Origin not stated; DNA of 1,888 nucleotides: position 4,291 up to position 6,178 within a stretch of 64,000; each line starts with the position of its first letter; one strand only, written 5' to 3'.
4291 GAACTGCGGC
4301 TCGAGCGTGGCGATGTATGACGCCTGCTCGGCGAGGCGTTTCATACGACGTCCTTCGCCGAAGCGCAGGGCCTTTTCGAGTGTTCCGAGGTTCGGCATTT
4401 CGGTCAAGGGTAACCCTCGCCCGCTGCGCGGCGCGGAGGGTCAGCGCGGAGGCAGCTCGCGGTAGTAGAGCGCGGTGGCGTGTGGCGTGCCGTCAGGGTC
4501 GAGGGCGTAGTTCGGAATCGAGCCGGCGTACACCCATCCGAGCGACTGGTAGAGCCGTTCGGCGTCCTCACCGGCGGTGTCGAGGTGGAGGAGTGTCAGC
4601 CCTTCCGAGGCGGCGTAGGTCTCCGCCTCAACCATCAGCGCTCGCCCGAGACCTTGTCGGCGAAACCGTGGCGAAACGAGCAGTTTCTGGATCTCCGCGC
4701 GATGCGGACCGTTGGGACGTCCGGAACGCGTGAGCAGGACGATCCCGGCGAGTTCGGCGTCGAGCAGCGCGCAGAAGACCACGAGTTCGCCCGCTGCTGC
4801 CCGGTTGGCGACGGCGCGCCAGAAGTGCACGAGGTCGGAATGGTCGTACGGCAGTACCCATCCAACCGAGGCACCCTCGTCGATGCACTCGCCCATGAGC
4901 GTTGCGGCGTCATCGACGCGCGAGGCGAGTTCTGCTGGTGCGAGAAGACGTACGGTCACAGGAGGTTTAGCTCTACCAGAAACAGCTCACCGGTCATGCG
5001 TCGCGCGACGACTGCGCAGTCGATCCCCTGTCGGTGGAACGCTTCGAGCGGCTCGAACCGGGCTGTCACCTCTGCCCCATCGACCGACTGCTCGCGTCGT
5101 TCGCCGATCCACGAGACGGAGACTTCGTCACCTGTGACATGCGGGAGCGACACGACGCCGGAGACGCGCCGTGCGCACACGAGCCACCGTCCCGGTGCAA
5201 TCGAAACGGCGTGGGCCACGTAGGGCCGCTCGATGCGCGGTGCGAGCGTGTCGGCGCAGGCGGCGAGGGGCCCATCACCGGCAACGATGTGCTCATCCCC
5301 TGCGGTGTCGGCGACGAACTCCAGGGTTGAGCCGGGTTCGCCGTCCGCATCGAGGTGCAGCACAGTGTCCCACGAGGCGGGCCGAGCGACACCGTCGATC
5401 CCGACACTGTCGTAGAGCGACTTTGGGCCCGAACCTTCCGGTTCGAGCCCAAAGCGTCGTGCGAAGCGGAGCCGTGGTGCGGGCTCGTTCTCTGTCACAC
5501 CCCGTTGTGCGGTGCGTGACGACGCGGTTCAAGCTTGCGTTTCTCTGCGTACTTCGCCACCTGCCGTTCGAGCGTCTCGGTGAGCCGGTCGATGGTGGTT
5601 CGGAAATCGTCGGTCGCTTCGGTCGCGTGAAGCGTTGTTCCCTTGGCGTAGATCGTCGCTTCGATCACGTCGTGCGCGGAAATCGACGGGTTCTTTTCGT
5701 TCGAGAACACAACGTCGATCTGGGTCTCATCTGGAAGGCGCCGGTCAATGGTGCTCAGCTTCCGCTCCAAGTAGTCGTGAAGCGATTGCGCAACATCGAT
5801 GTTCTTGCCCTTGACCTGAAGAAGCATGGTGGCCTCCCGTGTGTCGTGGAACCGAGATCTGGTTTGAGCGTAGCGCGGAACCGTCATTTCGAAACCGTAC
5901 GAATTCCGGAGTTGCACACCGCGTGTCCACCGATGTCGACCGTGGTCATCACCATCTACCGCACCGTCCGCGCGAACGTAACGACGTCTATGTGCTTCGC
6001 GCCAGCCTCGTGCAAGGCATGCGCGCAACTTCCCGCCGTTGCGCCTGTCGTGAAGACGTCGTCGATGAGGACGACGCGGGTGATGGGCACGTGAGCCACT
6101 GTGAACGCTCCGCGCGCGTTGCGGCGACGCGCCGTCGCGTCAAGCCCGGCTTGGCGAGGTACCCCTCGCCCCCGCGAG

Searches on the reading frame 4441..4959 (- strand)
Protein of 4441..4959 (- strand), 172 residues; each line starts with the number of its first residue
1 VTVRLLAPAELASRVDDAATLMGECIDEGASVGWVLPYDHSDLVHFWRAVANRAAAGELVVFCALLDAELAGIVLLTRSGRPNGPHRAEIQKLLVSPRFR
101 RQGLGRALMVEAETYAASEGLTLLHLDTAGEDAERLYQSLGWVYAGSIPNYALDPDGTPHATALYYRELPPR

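Call 47: search_protein_families(library=pfam, proteins=[window:4441-4959:-], max_evalue=0.001)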
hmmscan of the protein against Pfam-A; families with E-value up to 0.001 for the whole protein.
window:4441-4959:- (172 aa): 5 families
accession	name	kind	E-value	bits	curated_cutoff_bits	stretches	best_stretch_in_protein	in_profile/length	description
PF00583.31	Acetyltransf_1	-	4.5e-15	56.4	20.7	1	53-142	27-116/116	Acetyltransferase (GNAT) family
PF13508.13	Acetyltransf_7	-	2.1e-11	44.5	27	1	61-143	5-83/84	Acetyltransferase (GNAT) domain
PF13673.13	Acetyltransf_10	-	3.9e-10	40.2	23.6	1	49-144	21-109/128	Acetyltransferase (GNAT) domain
PF13480.13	Acetyltransf_6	-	2e-06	28.5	22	1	44-127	56-135/143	Acetyltransferase (GNAT) domain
PF08445.16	FR47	-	0.00028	21.3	22.1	1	88-142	22-77/86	FR47-like protein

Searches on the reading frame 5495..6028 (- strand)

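Call 47: search_protein_families(library=pfam, proteins=[window:5495-6028:-], max_evalue=0.001)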
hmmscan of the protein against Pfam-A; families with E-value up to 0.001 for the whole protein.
window:5495-6028:- (177 aa): 2 families
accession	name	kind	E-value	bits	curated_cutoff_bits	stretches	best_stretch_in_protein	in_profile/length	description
PF02482.25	Ribosomal_S30AE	-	6.1e-19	69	23.7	1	70-165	1-88/88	Sigma 54 modulation protein / S30EA ribosomal protein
PF19822.4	DUF6304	-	5.9e-05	23.4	35.8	0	51-108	97-151/156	Family of unknown function (DUF6304)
